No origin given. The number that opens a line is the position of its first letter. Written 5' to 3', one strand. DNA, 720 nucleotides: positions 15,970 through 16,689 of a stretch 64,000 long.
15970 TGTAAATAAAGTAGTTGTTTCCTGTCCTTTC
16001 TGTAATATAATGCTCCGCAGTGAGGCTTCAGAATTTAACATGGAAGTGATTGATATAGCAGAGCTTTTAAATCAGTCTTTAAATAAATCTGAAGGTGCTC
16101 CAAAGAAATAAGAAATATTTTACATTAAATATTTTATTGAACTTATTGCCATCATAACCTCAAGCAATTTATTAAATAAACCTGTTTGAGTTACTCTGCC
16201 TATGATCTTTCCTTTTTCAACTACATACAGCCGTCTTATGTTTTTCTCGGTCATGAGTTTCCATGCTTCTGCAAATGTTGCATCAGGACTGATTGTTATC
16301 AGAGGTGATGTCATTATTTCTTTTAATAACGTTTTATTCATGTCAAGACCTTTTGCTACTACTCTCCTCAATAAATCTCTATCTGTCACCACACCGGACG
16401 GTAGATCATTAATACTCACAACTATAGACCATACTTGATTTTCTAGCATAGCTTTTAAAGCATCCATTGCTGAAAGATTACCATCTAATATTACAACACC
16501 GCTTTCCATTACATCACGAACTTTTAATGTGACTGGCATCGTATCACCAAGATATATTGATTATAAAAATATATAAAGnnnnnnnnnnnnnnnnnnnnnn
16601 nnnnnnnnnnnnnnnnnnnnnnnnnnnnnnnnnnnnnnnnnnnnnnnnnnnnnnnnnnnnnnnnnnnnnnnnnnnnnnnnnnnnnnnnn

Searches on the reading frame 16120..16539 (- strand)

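Call 4: search_protein_families(library=pfam, proteins=[window:16120-16539:-], max_evalue=0.01)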
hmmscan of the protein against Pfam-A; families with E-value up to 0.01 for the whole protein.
window:16120-16539:- (139 aa): 1 family
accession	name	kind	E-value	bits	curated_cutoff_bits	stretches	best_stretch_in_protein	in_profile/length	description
PF00571.33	CBS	-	1.6e-25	89.6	24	2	73-126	2-56/57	CBS domain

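Call 5: search_protein_families(library=ncbifam, proteins=[window:16120-16539:-], max_evalue=0.01)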
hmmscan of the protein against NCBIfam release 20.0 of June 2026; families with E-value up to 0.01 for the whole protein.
window:16120-16539:- (139 aa): 26 families (the best 25 are shown)
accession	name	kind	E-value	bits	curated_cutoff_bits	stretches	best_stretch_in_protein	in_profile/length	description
NF041552.1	TF_PrdR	equivalog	1.4e-16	60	795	1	4-126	5-126/577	sigma-54 dependent transcriptional regulator PrdR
NF008141.0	PRK10892.1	equivalog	1.7e-11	44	505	1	4-117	203-318/328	arabinose-5-phosphate isomerase KdsD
TIGR00393.1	kpsF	subfamily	3.7e-11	43.1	203.7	1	5-116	155-267/268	KpsF/GutQ family sugar-phosphate isomerase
NF053704.1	TransRegCcpNBacil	equivalog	1.5e-10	40.8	260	1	5-128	75-205/208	transcriptional regulator CcpN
NF011447.0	PRK14869.2-3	equivalog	2.1e-09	36.5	522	2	3-63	66-127/540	putative manganese-dependent inorganic diphosphatase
NF011440.0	PRK14869.1-2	equivalog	4.3e-07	28.9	746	1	69-136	66-134/541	putative manganese-dependent inorganic diphosphatase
NF011443.0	PRK14869.1-5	equivalog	2.1e-06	26.5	335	1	71-129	70-129/546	putative manganese-dependent inorganic diphosphatase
NF008581.0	PRK11543.1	equivalog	9.6e-06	24.8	481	1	7-121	199-315/321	arabinose-5-phosphate isomerase GutQ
NF011449.0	PRK14869.2-5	equivalog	1.1e-05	24.6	411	0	69-121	66-120/451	putative manganese-dependent inorganic diphosphatase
NF002505.0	PRK01862.1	equivalog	4.2e-05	22.4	482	1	4-127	446-572/577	ClcB-like voltage-gated chloride channel protein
NF053603.1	HhpR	exception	4.7e-05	22.7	520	0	80-121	71-113/282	CBS domain-containing high hydrostatic pressure regulator HhpR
TIGR01186.1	proV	subfamily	5.4e-05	22.5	326.6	1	72-118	244-290/363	betaine/proline/choline family ABC transporter ATP-binding protein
TIGR01302.1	IMP_dehydrog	equivalog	7e-05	21.9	481.5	1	25-122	100-197/450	IMP dehydrogenase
TIGR01303.1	IMP_DH_rel_1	equivalog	9.5e-05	21.5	562.75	1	6-122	89-199/475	GuaB1 family IMP dehydrogenase-related protein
NF011442.0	PRK14869.1-4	equivalog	0.00017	20.1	400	1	74-123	74-124/543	putative manganese-dependent inorganic diphosphatase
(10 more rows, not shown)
